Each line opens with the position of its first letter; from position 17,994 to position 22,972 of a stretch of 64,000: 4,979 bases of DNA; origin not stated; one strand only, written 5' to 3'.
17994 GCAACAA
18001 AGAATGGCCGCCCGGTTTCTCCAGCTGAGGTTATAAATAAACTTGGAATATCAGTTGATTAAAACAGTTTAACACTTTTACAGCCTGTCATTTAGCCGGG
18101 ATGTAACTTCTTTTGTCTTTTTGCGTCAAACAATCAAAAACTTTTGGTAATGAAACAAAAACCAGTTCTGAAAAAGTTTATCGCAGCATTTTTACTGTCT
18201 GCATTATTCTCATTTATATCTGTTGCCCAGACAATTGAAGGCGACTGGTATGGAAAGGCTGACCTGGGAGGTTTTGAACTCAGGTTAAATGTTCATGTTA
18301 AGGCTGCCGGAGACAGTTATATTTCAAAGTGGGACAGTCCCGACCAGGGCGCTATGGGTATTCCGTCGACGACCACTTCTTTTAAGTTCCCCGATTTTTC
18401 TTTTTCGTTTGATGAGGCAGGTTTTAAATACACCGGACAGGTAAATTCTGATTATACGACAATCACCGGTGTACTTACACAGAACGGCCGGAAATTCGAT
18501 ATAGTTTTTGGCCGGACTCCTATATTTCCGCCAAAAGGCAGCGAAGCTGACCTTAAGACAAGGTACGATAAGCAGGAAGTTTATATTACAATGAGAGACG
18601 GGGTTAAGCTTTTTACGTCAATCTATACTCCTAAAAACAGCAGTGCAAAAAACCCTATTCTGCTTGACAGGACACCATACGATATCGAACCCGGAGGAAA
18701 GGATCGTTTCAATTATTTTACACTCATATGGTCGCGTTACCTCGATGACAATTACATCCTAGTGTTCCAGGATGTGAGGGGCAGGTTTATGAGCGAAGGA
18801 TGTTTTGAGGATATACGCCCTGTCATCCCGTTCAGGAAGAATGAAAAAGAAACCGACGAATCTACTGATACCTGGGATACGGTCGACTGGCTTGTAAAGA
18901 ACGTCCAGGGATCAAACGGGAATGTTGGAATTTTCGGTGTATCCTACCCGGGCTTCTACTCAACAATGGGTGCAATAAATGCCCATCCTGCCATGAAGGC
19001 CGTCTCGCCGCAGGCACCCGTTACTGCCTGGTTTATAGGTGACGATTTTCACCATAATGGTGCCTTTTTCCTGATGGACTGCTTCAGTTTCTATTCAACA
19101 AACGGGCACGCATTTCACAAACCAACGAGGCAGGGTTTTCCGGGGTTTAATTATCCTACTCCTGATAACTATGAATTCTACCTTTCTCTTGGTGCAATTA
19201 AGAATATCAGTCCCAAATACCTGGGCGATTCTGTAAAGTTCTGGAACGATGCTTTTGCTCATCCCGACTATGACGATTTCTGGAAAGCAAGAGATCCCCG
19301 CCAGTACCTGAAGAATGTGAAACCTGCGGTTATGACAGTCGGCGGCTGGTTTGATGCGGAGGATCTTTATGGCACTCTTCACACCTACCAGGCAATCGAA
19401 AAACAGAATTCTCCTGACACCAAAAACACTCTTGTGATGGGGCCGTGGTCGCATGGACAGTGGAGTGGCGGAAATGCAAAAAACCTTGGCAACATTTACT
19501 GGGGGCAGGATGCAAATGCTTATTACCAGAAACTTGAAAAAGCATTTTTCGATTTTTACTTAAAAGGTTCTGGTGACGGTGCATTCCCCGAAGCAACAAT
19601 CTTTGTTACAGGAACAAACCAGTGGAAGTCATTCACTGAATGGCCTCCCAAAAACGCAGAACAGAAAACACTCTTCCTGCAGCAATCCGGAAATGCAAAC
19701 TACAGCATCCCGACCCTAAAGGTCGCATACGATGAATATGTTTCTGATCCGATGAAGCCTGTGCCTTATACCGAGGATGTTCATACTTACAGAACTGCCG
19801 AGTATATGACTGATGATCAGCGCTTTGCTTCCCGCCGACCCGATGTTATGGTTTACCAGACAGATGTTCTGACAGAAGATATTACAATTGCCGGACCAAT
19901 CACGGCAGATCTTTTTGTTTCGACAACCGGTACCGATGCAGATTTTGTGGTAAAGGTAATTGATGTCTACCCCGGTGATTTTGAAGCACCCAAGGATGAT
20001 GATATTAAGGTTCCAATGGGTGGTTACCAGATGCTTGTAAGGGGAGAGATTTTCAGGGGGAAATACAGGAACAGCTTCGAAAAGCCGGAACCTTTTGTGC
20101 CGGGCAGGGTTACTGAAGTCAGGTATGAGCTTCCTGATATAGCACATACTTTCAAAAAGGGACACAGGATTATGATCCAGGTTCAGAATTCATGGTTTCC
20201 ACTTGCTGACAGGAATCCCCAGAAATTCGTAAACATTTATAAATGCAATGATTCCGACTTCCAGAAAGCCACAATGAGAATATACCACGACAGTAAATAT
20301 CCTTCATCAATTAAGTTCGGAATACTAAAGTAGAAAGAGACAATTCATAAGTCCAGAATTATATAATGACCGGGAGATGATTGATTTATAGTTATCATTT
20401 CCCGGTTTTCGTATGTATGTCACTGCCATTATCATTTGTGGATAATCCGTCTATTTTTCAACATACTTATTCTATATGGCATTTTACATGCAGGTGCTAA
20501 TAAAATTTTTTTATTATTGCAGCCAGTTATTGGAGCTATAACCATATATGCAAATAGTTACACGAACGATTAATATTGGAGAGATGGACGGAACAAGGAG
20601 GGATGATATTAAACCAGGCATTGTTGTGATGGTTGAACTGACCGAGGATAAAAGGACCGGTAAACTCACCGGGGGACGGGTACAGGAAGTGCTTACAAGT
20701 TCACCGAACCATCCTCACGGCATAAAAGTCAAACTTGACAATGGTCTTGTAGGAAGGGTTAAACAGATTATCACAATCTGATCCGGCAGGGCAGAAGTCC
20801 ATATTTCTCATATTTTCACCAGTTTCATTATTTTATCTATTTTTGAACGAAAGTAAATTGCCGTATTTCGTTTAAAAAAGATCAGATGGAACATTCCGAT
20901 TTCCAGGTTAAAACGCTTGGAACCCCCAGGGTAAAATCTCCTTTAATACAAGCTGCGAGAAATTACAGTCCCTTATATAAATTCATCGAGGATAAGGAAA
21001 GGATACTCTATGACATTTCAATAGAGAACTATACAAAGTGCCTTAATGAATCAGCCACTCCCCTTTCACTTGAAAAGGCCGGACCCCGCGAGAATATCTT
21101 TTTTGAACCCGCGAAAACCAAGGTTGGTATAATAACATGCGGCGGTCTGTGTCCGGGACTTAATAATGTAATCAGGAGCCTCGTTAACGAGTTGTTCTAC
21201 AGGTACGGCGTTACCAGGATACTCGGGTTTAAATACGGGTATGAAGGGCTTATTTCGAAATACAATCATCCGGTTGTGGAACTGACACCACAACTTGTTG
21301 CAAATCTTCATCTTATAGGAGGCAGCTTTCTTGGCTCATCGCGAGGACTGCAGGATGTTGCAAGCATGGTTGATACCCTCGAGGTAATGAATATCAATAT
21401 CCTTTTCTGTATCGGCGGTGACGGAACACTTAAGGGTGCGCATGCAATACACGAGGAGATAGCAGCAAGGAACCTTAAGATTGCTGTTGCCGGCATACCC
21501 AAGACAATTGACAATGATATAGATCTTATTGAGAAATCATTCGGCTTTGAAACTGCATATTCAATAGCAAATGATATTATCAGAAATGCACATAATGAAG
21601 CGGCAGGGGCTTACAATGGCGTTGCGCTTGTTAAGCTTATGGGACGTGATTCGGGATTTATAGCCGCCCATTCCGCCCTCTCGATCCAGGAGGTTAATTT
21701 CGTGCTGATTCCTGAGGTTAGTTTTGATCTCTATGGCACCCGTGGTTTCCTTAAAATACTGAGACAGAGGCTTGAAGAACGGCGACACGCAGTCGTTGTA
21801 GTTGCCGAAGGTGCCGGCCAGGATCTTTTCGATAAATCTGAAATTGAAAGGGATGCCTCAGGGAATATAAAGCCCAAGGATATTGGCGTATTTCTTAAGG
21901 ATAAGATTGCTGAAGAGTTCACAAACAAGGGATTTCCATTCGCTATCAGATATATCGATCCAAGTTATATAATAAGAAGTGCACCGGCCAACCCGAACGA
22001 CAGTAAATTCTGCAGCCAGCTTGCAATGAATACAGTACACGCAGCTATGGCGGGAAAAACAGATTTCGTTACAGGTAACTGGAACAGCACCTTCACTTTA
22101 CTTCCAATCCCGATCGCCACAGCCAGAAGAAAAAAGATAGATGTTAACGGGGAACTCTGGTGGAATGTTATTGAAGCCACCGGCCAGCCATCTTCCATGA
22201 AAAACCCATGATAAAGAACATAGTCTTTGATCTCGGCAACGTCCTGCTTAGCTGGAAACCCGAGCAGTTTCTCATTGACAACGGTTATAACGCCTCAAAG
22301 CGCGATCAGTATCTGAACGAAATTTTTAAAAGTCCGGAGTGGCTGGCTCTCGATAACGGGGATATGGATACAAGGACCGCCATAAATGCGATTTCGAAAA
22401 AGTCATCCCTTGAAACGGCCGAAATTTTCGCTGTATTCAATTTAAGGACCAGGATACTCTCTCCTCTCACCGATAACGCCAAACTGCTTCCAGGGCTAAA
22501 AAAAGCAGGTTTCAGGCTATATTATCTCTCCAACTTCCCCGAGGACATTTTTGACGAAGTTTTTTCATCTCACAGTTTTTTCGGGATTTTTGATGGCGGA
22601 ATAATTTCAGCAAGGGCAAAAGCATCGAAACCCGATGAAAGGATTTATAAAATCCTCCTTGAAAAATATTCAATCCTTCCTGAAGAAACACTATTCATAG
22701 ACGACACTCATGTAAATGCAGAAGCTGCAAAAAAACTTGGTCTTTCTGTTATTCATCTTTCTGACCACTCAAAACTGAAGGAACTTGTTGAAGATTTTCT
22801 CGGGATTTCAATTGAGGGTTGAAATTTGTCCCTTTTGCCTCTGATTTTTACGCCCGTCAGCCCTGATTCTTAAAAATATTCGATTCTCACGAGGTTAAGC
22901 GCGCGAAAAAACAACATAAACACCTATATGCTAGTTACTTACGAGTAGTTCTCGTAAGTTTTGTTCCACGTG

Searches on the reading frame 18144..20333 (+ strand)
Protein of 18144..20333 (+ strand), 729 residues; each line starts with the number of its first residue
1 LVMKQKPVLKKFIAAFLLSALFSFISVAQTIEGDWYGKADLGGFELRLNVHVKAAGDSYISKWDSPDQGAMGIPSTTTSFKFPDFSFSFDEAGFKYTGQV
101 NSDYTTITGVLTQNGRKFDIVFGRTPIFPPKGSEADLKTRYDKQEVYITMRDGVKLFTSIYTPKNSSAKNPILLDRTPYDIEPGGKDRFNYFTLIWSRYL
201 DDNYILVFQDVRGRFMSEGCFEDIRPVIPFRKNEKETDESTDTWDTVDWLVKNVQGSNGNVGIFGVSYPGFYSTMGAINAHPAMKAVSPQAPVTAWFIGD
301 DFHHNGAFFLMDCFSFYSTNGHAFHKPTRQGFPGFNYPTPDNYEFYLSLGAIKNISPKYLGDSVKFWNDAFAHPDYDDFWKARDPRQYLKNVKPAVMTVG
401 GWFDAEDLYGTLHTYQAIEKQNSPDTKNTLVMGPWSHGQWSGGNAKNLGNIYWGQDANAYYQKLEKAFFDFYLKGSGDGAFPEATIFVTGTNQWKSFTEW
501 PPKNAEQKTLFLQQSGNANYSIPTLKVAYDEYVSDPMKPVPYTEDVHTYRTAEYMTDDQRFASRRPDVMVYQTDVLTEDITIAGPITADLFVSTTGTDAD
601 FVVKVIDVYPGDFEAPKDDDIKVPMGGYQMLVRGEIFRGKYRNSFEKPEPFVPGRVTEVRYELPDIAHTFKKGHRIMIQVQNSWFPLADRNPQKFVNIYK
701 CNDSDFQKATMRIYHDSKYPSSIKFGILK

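Call 43: search_protein_families(library=pfam, proteins=[window:18144-20333:+], max_evalue=0.000001)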
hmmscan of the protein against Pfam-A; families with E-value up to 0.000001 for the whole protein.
window:18144-20333:+ (729 aa): 2 families
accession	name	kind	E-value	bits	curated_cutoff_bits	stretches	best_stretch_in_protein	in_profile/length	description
PF02129.25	Peptidase_S15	-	1.7e-53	182.5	23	1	152-439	1-262/262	X-Pro dipeptidyl-peptidase (S15 family)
PF08530.16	PepX_C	-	1e-30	107.7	22.5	1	482-723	7-216/217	X-Pro dipeptidyl-peptidase C-terminal non-catalytic domain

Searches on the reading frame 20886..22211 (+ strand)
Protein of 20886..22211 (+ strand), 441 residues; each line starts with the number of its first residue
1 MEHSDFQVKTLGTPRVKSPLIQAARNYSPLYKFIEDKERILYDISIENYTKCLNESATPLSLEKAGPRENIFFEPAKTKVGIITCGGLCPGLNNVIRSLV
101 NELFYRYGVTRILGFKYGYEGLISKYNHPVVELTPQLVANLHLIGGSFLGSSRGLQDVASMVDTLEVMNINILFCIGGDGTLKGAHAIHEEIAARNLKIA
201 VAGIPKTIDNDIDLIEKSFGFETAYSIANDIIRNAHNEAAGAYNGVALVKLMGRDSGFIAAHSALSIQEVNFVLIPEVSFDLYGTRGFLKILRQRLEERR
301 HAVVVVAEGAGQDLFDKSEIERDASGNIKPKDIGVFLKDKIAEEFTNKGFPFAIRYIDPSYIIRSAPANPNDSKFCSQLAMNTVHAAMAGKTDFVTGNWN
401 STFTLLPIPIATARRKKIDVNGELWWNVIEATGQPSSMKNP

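Call 43: search_protein_families(library=pfam, proteins=[window:20886-22211:+], max_evalue=0.000001)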
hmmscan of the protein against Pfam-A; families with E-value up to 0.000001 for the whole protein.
window:20886-22211:+ (441 aa): 1 family
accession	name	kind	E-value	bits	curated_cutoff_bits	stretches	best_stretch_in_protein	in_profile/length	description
PF00365.25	PFK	-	2e-59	201.7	30.9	1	79-386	1-276/277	Phosphofructokinase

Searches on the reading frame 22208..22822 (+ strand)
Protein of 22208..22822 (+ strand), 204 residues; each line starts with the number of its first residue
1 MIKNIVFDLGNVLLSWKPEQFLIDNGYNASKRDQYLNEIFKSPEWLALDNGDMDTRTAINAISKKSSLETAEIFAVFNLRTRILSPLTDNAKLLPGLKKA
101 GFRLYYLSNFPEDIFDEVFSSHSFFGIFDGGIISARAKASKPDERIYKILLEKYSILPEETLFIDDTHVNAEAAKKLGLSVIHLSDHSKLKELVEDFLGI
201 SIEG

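Call 43: search_protein_families(library=pfam, proteins=[window:22208-22822:+], max_evalue=0.000001)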
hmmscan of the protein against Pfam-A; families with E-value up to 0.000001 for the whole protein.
window:22208-22822:+ (204 aa): 2 families
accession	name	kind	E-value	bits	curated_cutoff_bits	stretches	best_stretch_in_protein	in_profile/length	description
PF00702.32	Hydrolase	-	4.6e-11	43.9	26.4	1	2-178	1-191/191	haloacid dehalogenase-like hydrolase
PF13419.12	HAD_2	-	5.8e-10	40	23.8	1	82-182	76-176/178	Haloacid dehalogenase-like hydrolase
